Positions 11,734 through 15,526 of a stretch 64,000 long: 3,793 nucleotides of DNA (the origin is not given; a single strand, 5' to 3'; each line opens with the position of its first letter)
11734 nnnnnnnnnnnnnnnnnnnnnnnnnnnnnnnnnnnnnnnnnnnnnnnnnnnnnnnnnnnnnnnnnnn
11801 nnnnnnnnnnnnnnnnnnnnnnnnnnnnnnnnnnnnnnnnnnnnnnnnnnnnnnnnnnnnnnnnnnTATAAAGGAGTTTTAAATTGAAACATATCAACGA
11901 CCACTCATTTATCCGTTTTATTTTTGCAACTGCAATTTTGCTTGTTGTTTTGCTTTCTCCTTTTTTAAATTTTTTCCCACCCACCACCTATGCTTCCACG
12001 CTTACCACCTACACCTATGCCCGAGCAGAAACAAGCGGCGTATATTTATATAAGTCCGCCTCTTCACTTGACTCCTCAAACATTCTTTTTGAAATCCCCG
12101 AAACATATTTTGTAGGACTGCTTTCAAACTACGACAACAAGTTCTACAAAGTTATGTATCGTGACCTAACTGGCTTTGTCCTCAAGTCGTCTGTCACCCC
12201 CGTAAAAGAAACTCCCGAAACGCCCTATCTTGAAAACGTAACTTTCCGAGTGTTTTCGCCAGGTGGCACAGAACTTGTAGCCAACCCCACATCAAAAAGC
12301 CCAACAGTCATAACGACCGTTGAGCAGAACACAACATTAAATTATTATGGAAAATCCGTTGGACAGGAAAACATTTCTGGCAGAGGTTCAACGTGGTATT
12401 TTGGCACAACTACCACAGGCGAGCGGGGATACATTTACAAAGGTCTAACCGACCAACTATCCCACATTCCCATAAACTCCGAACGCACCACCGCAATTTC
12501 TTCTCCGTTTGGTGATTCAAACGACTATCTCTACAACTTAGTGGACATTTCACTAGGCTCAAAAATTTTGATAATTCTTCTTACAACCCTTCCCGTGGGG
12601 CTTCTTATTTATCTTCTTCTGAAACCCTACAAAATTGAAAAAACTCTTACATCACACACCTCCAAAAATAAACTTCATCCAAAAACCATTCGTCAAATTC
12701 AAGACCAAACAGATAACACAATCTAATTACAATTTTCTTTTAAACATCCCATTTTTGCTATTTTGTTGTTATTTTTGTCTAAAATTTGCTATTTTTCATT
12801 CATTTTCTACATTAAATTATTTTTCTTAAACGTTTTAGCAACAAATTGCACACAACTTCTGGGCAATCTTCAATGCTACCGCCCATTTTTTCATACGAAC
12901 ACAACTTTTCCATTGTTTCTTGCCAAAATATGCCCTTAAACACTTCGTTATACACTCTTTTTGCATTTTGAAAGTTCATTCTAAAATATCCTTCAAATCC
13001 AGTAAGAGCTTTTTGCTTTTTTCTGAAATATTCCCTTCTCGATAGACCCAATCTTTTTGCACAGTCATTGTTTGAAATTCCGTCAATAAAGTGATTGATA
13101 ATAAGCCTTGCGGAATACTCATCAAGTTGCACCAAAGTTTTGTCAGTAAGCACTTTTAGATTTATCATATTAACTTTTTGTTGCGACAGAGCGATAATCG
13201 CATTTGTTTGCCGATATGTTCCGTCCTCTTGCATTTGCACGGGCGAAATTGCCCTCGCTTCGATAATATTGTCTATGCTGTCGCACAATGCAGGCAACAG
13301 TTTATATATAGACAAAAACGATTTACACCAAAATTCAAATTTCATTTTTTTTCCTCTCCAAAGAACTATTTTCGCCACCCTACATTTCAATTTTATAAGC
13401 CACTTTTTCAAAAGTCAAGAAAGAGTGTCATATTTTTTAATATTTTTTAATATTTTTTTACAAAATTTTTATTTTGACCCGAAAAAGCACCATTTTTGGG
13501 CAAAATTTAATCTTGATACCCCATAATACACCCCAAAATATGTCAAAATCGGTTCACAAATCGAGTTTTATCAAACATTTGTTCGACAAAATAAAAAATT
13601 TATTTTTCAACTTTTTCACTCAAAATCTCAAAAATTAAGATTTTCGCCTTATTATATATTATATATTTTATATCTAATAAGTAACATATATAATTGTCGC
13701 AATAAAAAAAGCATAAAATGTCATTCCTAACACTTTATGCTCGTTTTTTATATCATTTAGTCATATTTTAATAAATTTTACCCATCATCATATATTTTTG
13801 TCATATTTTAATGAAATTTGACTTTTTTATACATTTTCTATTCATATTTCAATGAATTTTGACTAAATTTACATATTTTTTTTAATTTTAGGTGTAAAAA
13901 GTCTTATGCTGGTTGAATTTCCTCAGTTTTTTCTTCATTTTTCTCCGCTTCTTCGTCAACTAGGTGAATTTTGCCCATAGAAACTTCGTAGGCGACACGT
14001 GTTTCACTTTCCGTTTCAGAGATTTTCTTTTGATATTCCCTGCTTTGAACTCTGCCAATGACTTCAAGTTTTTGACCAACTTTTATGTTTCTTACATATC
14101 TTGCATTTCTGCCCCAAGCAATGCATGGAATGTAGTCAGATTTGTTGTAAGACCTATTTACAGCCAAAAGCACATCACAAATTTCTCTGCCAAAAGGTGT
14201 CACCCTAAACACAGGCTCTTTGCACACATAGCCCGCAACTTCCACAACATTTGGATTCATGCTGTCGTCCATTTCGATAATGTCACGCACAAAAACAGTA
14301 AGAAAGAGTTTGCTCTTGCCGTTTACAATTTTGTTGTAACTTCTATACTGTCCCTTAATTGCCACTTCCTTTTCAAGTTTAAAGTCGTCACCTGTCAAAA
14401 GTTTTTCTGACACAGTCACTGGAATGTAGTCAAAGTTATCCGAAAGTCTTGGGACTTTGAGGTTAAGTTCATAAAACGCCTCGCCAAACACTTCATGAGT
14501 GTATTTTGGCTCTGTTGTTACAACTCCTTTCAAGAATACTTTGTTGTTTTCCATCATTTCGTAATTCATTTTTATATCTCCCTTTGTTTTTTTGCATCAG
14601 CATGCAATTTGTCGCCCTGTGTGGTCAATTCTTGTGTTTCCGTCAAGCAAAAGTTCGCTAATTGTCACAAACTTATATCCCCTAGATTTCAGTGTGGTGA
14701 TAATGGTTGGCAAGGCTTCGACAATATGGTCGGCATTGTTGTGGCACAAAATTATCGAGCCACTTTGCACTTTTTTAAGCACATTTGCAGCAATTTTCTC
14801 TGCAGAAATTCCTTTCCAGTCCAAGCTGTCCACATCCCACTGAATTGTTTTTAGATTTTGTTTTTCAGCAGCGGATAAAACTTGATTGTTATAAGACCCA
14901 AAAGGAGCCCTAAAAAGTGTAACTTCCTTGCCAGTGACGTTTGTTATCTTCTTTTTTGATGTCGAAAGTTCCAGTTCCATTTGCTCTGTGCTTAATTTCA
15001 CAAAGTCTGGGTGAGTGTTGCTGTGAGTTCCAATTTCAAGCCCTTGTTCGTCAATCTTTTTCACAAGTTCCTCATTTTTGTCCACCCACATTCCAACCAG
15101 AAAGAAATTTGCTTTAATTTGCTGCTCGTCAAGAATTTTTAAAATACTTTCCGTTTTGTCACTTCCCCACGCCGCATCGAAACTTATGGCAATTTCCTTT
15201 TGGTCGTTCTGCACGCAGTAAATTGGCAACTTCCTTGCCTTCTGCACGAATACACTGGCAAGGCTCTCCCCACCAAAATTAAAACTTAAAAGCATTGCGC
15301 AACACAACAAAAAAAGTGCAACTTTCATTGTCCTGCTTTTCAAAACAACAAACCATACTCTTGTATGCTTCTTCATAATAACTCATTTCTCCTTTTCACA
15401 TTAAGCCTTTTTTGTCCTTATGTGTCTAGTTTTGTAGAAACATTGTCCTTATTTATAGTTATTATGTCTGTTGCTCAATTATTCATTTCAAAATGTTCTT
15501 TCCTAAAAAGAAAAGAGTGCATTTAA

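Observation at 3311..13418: Compact ~10 kb capsid-and-holin island with no recognisable integrase, replication, endolysin or long-tail genes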

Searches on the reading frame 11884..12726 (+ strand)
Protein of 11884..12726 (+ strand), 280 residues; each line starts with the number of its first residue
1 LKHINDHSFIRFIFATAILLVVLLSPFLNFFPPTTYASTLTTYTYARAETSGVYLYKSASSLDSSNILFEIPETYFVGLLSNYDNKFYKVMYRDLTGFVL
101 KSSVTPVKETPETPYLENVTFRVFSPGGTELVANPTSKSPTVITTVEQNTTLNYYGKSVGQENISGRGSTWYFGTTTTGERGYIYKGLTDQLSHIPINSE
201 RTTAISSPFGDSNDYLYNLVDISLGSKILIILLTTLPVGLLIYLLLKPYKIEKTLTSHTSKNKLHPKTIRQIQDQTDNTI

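Call 6: search_protein_families(library=pfam, proteins=[window:11884-12726:+], max_evalue=0.01)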
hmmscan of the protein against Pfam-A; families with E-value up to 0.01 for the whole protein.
window:11884-12726:+ (280 aa): 1 family
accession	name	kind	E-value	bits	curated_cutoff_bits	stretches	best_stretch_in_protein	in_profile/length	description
PF08239.17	SH3_3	-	0.0019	18.8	27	0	140-187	13-51/54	Bacterial SH3 domain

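Call 8: search_protein_families(library=ncbifam, proteins=[window:11884-12726:+], max_evalue=0.05)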
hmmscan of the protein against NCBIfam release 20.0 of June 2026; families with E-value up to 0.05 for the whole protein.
window:11884-12726:+ (280 aa): 0 families

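Call 9: search_protein_families(library=phrogs, proteins=[window:11884-12726:+], max_evalue=0.05)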
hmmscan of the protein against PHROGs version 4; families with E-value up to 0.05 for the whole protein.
window:11884-12726:+ (280 aa): 0 families

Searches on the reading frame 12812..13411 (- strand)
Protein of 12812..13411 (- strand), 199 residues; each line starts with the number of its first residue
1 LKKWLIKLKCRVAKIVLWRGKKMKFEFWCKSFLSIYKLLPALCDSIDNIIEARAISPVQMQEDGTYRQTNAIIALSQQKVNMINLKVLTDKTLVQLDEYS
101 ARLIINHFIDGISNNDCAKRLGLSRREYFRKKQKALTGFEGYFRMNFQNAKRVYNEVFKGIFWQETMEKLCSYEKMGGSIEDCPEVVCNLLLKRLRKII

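Call 6: search_protein_families(library=pfam, proteins=[window:12812-13411:-], max_evalue=0.01)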
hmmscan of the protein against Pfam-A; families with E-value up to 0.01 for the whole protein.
window:12812-13411:- (199 aa): 1 family
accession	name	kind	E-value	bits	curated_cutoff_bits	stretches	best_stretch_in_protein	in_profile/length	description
PF07638.17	Sigma70_ECF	-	0.0078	16.6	21.1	0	83-130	124-170/185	ECF sigma factor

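Call 8: search_protein_families(library=ncbifam, proteins=[window:12812-13411:-], max_evalue=0.05)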
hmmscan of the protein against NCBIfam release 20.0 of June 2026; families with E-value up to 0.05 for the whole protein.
window:12812-13411:- (199 aa): 7 families
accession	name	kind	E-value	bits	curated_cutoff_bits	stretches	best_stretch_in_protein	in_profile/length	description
NF045770.1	MPN403_MG284_C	domain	6e-05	22.9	37.3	1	89-140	5-54/57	MG284/MPN403 family protein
TIGR01637.1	phage_arpU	subfamily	0.00037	20.7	43.1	1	52-139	37-126/136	ArpU family phage packaging/lysis transcriptional regulator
TIGR02980.1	SigBFG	subfamily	0.00046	19.9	234.35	1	54-137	137-220/227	SigB/SigF/SigG family RNA polymerase sigma factor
NF040705.1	sigma_mbnA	exception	0.0005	19.8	350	1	46-148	62-163/272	methanobactin precursor domain-containing sigma factor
NF050181.1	TA_anti_VapB_Myco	equivalog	0.011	16.2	60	1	117-133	20-36/72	type II toxin-antitoxin system VapB family antitoxin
TIGR02941.1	Sigma_B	equivalog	0.021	14.3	315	1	58-137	168-247/255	RNA polymerase sigma factor SigB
TIGR02937.1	sigma70-ECF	superfamily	0.032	13.9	42.9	0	84-135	106-157/165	sigma-70 family RNA polymerase sigma factor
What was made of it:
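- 12812..13345 (-): 177-aa ArpU/RinA/DUF1492-class late-gene activator with a sigma-70 region-4-like HTH. NCBIfam ArpU 3.7e-4 and SigB/F/G region 4 4.6e-4, both below their cut-offs (call 8).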

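Call 9: search_protein_families(library=phrogs, proteins=[window:12812-13411:-], max_evalue=0.05)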
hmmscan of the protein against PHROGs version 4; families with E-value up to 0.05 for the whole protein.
window:12812-13411:- (199 aa): 3 families
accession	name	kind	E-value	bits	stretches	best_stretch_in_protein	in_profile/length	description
phrog_248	-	transcription regulation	7e-07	30.5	1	87-139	81-133/161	transcriptional activator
phrog_36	-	transcription regulation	1.6e-05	25.6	1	36-141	63-185/220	transcriptional regulator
phrog_79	-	transcription regulation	0.0017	19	1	98-146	92-140/156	anti-termination protein Q-like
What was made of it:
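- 12812..13345 (-): phrog_248 'transcriptional activator' 7e-7 (call 9).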

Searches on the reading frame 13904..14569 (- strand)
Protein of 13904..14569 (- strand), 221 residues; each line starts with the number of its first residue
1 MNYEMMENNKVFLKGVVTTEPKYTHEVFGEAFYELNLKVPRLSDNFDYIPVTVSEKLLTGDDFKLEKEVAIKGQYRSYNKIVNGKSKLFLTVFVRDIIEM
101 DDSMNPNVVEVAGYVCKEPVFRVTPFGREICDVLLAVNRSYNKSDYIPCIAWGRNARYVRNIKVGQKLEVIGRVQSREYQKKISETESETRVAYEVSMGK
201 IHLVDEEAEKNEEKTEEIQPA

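Call 6: search_protein_families(library=pfam, proteins=[window:13904-14569:-], max_evalue=0.01)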
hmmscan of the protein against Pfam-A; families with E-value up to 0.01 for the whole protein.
window:13904-14569:- (221 aa): 3 families
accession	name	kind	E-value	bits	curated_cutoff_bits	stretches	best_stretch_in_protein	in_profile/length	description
PF00436.31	SSB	-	7.3e-20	71.4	26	1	107-195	2-99/104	Single-strand binding protein family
PF01336.31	tRNA_anti-codon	-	0.0041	17.5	27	0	144-180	26-63/75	OB-fold nucleic acid binding domain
PF11325.14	DUF3127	-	0.0053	17.4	27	0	134-182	28-74/85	Domain of unknown function (DUF3127)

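Call 8: search_protein_families(library=ncbifam, proteins=[window:13904-14569:-], max_evalue=0.05)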
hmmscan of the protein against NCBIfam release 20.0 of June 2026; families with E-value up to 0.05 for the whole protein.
window:13904-14569:- (221 aa): 10 families
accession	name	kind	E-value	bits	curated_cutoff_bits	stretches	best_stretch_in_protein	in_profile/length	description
NF004476.0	PRK05813.1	equivalog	2.1e-91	305.3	171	1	2-214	2-217/219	single-stranded DNA-binding protein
TIGR00621.2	ssb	subfamily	1.8e-09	38.1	53.95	1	107-213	5-121/165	single-stranded DNA-binding protein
NF005241.0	PRK06751.1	equivalog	7.4e-08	32.7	313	1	107-183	3-86/173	single-stranded DNA-binding protein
NF005674.0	PRK07459.1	equivalog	1.1e-06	28.6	161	1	104-214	1-111/121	single-stranded DNA-binding protein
NF005580.0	PRK07275.1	subfamily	1.7e-06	28.3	254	1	107-184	4-87/162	single-stranded DNA-binding protein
NF005242.0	PRK06752.1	equivalog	2.5e-06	27.6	189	1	107-192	3-95/112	single-stranded DNA-binding protein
NF005579.0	PRK07274.1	equivalog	5.4e-05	22.9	169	1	108-184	4-87/131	single-stranded DNA-binding protein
TIGR04418.1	PriB_gamma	exception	0.00016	21.7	72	1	107-181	1-82/96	primosomal replication protein N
NF005851.0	PRK07772.1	subfamily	0.00018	21.7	194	1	108-201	6-106/191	single-stranded DNA-binding protein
NF004948.0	PRK06293.1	equivalog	0.0053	16.7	156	1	108-211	3-110/161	single-stranded DNA-binding protein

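Call 9: search_protein_families(library=phrogs, proteins=[window:13904-14569:-], max_evalue=0.05)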
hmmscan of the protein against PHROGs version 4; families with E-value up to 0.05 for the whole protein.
window:13904-14569:- (221 aa): 3 families
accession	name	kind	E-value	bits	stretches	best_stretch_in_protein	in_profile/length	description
phrog_26861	-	unknown function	5e-33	115.3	1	6-208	25-239/242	-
phrog_44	-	DNA, RNA and nucleotide metabolism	4.3e-15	57.2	1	68-196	53-182/271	single strand DNA binding protein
phrog_25370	-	unknown function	0.024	15.3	0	107-144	3-40/48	-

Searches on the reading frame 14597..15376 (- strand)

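Call 6: search_protein_families(library=pfam, proteins=[window:14597-15376:-], max_evalue=0.01)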
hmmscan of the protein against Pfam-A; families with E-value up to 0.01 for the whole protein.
window:14597-15376:- (259 aa): 1 family
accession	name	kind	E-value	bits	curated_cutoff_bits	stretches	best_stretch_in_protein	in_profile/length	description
PF01522.26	Polysacc_deac_1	-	1.3e-33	116.1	23.1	1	57-177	4-123/124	Polysaccharide deacetylase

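Call 9: search_protein_families(library=phrogs, proteins=[window:14597-15376:-], max_evalue=0.05)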
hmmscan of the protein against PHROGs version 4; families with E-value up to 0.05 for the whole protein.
window:14597-15376:- (259 aa): 0 families
